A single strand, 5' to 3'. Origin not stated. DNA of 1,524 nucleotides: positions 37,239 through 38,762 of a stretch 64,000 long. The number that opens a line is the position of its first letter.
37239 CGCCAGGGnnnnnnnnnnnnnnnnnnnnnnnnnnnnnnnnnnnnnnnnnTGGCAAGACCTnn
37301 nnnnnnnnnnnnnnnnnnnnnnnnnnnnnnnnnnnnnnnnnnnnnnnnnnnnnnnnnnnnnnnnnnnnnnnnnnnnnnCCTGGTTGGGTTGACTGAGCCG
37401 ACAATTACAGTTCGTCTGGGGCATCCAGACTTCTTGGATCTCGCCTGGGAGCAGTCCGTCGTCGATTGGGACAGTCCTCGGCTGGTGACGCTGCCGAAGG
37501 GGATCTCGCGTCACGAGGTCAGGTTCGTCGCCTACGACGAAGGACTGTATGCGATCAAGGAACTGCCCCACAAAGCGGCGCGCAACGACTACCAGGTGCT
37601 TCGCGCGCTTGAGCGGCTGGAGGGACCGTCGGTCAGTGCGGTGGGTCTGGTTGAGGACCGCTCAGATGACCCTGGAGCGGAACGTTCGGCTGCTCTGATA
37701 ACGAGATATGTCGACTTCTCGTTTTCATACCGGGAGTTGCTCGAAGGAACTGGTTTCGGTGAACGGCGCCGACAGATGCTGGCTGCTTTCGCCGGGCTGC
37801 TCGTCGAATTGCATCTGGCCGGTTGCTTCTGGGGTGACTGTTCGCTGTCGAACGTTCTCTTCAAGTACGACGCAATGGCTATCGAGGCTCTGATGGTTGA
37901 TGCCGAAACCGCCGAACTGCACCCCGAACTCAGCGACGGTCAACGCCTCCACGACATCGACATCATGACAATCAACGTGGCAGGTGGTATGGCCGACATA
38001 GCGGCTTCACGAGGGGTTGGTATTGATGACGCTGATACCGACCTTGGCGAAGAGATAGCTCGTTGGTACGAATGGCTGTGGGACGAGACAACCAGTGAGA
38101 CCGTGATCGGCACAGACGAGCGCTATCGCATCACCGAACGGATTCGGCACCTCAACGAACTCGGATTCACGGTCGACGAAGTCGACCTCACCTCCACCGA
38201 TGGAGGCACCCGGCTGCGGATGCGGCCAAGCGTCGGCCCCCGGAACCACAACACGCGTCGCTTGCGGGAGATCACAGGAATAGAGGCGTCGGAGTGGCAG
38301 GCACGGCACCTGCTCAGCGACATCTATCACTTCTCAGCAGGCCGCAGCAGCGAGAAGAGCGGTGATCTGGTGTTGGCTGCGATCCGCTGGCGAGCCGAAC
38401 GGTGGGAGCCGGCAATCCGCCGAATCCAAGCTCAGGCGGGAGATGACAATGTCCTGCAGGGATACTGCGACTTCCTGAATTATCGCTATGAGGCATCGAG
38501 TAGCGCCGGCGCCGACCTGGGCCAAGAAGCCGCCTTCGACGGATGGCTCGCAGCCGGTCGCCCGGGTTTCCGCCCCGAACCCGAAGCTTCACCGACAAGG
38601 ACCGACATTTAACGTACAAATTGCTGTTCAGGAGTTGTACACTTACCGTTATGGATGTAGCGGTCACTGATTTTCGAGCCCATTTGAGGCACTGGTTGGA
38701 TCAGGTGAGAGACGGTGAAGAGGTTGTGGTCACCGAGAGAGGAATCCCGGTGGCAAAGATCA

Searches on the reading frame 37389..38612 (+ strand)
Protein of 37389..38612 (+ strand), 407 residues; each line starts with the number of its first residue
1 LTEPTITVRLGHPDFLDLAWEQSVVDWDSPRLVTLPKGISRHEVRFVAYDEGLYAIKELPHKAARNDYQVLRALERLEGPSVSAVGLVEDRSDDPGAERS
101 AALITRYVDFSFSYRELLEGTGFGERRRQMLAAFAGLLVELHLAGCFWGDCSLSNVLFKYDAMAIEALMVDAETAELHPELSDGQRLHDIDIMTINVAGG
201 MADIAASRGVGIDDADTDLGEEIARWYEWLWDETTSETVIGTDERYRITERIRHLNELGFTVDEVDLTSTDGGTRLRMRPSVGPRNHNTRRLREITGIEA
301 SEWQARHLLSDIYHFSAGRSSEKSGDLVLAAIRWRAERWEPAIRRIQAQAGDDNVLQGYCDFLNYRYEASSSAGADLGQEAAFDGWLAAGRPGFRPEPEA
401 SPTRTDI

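Call 86: search_protein_families(library=pfam, proteins=[window:37389-38612:+], max_evalue=0.001)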
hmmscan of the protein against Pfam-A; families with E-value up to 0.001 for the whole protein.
window:37389-38612:+ (407 aa): 2 families
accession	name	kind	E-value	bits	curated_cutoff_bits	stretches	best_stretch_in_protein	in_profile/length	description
PF13224.11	DUF4032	-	2.2e-43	148.4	23.8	1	230-388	2-160/163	Domain of unknown function (DUF4032)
PF06293.20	Kdo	-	2.4e-07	30.8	21.3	1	54-188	49-181/207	Lipopolysaccharide kinase (Kdo/WaaP) family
